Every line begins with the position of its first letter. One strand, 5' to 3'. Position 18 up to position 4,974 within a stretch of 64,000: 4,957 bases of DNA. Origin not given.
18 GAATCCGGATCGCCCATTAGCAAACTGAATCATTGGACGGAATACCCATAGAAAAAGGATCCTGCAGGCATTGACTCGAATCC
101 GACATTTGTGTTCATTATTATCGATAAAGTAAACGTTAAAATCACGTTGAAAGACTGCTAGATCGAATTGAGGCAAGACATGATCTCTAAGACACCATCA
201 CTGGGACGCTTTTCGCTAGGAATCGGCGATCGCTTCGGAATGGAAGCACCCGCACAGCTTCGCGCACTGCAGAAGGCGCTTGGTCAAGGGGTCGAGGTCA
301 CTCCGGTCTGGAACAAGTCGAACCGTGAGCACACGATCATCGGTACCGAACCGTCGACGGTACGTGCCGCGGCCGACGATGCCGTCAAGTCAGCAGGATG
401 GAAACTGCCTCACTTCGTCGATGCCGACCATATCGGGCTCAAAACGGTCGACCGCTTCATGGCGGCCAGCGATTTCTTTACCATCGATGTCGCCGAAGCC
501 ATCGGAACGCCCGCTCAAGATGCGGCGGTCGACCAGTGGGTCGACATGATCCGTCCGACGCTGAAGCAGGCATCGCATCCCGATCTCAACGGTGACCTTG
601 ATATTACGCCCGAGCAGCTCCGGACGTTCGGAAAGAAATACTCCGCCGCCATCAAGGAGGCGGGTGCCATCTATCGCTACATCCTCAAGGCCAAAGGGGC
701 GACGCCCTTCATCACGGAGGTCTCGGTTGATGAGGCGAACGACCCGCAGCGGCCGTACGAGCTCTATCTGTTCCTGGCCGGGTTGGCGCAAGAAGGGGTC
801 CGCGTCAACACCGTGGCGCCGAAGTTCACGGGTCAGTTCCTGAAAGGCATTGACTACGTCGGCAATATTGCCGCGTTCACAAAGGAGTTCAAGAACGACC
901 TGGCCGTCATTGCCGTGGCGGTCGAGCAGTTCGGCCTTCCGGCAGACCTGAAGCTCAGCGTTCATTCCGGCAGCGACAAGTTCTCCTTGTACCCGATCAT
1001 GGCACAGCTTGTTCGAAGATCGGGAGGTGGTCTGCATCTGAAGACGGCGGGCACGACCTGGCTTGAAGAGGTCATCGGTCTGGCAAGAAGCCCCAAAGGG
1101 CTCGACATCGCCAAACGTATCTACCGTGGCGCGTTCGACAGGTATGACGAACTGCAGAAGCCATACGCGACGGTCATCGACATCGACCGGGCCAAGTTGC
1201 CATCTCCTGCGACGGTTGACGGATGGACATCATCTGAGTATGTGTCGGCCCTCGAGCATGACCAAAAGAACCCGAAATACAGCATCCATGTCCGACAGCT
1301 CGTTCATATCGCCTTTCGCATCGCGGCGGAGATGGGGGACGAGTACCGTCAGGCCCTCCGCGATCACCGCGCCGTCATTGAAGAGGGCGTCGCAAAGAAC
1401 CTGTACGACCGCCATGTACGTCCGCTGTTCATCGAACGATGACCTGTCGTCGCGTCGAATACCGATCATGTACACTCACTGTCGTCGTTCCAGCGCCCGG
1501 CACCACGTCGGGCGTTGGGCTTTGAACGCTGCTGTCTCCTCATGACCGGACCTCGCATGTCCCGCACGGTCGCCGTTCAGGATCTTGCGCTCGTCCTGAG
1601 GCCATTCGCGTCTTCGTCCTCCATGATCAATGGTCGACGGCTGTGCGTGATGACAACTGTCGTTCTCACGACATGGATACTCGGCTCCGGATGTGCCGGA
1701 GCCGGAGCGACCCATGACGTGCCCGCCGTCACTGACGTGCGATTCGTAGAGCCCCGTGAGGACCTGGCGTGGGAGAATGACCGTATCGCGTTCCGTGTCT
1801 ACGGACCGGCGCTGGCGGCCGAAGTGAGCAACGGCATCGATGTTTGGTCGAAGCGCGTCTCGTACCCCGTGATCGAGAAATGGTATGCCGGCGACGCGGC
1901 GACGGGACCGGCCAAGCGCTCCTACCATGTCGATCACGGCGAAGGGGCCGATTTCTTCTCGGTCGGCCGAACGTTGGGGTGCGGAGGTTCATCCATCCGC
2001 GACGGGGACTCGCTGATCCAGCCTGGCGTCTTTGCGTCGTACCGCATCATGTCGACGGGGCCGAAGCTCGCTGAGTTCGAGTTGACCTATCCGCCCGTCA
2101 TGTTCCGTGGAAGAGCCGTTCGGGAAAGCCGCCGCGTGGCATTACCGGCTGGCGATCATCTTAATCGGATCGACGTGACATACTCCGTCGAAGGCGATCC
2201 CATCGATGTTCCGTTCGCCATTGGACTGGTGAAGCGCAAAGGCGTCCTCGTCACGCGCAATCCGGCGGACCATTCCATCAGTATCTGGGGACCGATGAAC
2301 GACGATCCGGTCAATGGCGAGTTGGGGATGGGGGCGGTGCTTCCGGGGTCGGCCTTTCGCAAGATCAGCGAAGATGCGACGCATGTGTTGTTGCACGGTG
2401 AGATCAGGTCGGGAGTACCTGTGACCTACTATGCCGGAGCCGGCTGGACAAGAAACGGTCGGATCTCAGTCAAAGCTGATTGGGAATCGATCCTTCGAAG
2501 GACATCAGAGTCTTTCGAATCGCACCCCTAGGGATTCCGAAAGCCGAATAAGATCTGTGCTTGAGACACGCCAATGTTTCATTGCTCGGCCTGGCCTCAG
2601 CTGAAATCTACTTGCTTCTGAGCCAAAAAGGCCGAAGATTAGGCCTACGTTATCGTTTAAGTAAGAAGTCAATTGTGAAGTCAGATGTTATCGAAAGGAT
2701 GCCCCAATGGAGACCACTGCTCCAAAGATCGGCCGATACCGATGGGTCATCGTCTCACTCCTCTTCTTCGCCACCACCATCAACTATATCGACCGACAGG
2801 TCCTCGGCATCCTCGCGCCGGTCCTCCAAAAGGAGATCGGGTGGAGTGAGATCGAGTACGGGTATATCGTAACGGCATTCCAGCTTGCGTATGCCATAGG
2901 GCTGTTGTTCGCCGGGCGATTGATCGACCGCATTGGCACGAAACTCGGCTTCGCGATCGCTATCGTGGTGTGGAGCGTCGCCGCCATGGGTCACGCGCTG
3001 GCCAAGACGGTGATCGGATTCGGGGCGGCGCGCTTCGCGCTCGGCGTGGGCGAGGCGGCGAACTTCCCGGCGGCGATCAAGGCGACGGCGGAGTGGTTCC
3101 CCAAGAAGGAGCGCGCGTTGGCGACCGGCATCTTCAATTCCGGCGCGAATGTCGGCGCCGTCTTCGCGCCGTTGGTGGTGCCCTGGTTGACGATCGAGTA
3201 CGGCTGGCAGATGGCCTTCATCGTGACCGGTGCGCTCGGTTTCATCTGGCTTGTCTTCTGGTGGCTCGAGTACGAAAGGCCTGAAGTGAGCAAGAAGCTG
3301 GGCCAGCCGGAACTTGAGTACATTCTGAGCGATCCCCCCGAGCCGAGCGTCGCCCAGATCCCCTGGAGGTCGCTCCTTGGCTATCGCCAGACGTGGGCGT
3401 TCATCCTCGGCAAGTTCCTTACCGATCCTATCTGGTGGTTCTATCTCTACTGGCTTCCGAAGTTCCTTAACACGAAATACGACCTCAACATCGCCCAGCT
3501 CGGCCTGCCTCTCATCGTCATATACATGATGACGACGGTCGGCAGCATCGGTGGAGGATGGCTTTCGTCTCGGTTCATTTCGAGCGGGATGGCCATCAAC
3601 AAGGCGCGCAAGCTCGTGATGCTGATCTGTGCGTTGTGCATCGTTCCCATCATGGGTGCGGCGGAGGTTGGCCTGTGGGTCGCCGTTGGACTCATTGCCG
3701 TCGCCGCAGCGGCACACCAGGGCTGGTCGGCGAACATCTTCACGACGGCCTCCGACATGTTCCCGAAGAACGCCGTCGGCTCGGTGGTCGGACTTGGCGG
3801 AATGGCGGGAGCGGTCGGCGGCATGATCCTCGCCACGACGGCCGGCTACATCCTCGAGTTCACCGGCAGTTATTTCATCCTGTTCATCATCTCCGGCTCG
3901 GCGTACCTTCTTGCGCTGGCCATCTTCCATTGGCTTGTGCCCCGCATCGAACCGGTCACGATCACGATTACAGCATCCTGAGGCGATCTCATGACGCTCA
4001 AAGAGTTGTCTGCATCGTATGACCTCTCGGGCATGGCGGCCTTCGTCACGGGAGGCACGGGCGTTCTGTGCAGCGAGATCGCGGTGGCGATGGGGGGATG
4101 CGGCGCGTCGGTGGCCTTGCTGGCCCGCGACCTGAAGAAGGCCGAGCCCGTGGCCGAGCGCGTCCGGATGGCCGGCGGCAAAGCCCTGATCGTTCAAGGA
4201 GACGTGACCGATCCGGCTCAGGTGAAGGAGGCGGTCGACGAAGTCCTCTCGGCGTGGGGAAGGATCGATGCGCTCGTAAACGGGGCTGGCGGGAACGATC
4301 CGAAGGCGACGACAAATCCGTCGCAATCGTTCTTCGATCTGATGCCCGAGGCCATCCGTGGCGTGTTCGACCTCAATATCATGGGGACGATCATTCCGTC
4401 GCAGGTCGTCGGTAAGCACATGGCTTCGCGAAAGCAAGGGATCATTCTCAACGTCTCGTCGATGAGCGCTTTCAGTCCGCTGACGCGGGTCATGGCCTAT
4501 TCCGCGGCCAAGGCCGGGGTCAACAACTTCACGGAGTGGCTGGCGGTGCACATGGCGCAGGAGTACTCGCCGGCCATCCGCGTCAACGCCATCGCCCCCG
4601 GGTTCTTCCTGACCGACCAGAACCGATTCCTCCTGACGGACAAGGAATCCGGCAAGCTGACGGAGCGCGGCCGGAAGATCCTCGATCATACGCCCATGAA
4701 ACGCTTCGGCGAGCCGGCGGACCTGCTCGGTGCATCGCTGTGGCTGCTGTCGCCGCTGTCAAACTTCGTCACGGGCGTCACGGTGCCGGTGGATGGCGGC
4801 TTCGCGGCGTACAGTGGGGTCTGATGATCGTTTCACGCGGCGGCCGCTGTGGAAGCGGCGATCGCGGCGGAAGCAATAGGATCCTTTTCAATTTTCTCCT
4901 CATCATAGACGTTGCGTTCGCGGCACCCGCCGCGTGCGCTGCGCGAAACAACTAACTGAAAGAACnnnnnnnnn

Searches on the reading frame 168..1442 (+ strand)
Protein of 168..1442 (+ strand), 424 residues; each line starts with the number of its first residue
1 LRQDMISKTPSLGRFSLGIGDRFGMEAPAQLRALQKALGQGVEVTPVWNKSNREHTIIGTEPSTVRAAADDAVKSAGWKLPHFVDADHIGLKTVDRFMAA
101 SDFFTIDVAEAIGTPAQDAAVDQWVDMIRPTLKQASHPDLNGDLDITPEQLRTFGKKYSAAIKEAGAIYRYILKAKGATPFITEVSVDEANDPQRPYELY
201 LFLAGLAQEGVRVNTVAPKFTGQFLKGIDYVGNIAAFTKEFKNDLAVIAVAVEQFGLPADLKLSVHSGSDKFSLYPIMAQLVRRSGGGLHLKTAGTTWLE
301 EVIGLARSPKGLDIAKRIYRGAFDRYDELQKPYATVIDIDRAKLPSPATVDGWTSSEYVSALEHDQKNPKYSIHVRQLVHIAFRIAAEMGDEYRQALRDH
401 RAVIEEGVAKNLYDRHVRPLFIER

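Call 4: search_protein_families(library=pfam, proteins=[window:168-1442:+])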
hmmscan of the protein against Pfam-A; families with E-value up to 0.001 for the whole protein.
window:168-1442:+ (424 aa): 1 family
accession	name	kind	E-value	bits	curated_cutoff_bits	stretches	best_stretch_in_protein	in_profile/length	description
PF16257.11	UxaE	-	4.9e-54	184.2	27.1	1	14-400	80-448/475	tagaturonate epimerase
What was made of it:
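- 168..1442 (+): UxaE, tagaturonate/fructuronate epimerase. Pfam PF16257 UxaE, E=4.9e-54 (call 4).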

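Call 7: search_protein_families(library=ncbifam, proteins=[window:168-1442:+])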
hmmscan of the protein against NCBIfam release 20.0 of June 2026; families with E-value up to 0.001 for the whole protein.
window:168-1442:+ (424 aa): 0 families

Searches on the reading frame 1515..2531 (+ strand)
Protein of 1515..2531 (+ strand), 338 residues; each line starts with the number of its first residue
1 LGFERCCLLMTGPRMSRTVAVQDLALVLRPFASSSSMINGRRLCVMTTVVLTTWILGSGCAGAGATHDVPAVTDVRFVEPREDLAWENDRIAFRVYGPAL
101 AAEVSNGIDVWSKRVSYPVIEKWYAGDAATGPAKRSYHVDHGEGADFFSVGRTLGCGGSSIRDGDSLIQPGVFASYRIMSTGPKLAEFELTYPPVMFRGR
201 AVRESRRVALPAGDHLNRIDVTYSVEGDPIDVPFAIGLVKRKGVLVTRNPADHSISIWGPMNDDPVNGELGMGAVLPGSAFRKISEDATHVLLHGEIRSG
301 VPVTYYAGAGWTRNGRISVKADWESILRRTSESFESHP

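Call 4: search_protein_families(library=pfam, proteins=[window:1515-2531:+])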
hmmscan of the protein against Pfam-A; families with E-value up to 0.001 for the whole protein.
window:1515-2531:+ (338 aa): 1 family
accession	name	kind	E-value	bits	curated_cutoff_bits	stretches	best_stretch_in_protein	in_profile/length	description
PF16153.10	DUF4861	-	5.7e-59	200.4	22.3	1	78-336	122-376/380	Domain of unknown function (DUF4861)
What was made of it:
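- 1515..2531 (+): DUF4861 / BT3233-like polysaccharide-utilisation protein. Pfam DUF4861, E=5.7e-59 (call 4).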

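Call 7: search_protein_families(library=ncbifam, proteins=[window:1515-2531:+])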
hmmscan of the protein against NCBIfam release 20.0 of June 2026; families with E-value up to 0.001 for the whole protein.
window:1515-2531:+ (338 aa): 1 family
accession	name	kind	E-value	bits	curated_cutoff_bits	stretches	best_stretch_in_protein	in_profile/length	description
NF058564.1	BT_3233_fam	equivalog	1.3e-71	241.5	320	1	66-335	79-349/354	BT3233 family polysaccharide utilization protein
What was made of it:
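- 1515..2531 (+): NCBIfam BT_3233_fam scores 241 bits, below its 320-bit cutoff (call 7).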

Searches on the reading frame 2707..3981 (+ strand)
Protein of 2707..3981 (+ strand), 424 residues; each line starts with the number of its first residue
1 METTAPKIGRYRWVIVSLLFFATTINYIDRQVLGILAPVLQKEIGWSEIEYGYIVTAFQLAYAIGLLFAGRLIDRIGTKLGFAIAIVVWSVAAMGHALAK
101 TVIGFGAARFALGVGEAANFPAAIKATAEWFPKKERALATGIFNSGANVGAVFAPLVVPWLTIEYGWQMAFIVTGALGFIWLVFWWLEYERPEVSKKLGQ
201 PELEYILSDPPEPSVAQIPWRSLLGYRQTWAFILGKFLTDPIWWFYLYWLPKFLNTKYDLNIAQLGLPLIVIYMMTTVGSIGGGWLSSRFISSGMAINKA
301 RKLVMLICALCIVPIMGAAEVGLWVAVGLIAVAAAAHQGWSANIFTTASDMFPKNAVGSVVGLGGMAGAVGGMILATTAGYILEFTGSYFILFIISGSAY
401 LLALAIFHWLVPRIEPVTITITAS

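Call 4: search_protein_families(library=pfam, proteins=[window:2707-3981:+])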
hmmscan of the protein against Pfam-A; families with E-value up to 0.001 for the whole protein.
window:2707-3981:+ (424 aa): 3 families
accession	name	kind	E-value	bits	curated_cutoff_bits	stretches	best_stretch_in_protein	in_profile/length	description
PF07690.21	MFS_1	-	2.3e-65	221.2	33.4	2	19-374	1-345/347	Major Facilitator Superfamily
PF00083.30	Sugar_tr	-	2.1e-09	37.2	22.3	1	47-186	44-189/452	Sugar (and other) transporter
PF00854.27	PTR2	-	3.6e-05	23.3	27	1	128-185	58-118/392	POT family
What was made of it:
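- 2707..3981 (+): MFS transporter, presumed hexuronate importer. Pfam MFS_1, E=2.3e-65 (call 4).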

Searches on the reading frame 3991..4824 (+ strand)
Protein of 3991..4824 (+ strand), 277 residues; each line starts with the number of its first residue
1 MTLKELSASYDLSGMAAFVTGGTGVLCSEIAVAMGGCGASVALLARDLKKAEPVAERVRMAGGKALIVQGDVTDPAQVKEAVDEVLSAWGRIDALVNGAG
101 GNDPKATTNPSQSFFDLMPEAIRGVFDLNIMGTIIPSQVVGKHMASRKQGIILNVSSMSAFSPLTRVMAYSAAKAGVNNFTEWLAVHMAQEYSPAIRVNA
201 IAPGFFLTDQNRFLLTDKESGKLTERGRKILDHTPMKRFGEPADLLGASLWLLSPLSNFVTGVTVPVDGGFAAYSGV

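Call 4: search_protein_families(library=pfam, proteins=[window:3991-4824:+])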
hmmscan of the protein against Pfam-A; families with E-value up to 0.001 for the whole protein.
window:3991-4824:+ (277 aa): 5 families
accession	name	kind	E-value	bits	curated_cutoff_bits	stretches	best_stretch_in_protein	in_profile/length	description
PF00106.31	adh_short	-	5.6e-45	153.7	26.6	1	16-214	2-190/195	short chain dehydrogenase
PF13561.12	adh_short_C2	-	7.4e-43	147.3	27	1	29-271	11-235/236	Enoyl-(Acyl carrier protein) reductase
PF08659.16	KR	-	1.6e-08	35.1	22.6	1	18-197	4-172/180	KR domain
PF13460.12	NAD_binding_10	-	0.00033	21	27.2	1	20-85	3-61/184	NAD(P)H-binding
PF01370.27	Epimerase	-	0.00094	19.1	20.9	0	18-114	2-87/240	NAD dependent epimerase/dehydratase family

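Call 7: search_protein_families(library=ncbifam, proteins=[window:3991-4824:+])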
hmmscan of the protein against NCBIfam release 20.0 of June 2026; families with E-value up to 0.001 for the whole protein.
window:3991-4824:+ (277 aa): 225 families (the best 25 are shown)
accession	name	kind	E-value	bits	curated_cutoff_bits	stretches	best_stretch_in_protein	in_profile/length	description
NF006132.0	PRK08277.1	subfamily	3.1e-108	361.4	281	1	7-277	3-280/280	D-mannonate oxidoreductase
NF006070.0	PRK08213.1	subfamily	2.6e-54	184.4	279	1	6-273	4-258/259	gluconate 5-dehydrogenase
NF005559.1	PRK07231.1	subfamily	2.3e-53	181.2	215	1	12-271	2-247/249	glucose 1-dehydrogenase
NF004778.0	PRK06124.1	equivalog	3.8e-45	154.3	303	1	8-272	5-253/256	SDR family oxidoreductase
NF004791.0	PRK06138.1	equivalog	4.4e-44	150.7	312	1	11-273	2-251/252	SDR family oxidoreductase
NF004773.0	PRK06113.1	equivalog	1.2e-43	149.5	367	1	9-270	6-249/255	7-alpha-hydroxysteroid dehydrogenase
NF005893.0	PRK07856.1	equivalog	2.2e-43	148.4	255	1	9-270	4-240/255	SDR family oxidoreductase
NF009466.0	PRK12826.1-2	subfamily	3.4e-43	147.9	222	1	15-272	4-245/248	3-oxoacyl-ACP reductase FabG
NF005873.0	PRK07814.1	equivalog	6.2e-42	143.8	346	1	10-272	6-252/263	SDR family oxidoreductase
NF005390.0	PRK06935.1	equivalog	1.4e-41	142.5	369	1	8-272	9-256/258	2-dehydro-3-deoxy-D-gluconate 5-dehydrogenase KduD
NF005853.0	PRK07774.1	equivalog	3.3e-41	141.3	303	1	12-272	4-247/250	SDR family oxidoreductase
NF049979.1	AlphHSDSHdhA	equivalog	4e-41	141.2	350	1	14-273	3-248/258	7alpha-hydroxysteroid dehydrogenase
NF005488.0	PRK07097.1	equivalog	1.1e-40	139.4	369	1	8-276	4-262/266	gluconate 5-dehydrogenase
NF005752.0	PRK07576.1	subfamily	1.2e-40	139.5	321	1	9-273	4-252/271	SDR family oxidoreductase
NF004774.0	PRK06114.1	equivalog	7.5e-40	136.9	360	1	8-273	10-261/262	SDR family oxidoreductase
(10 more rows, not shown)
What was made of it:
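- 3991..4824 (+): UxuB-type SDR: fructuronate reductase / D-mannonate oxidoreductase. NCBIfam PRK08277 D-mannonate oxidoreductase, 361 bits (cutoff 281) (call 7).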
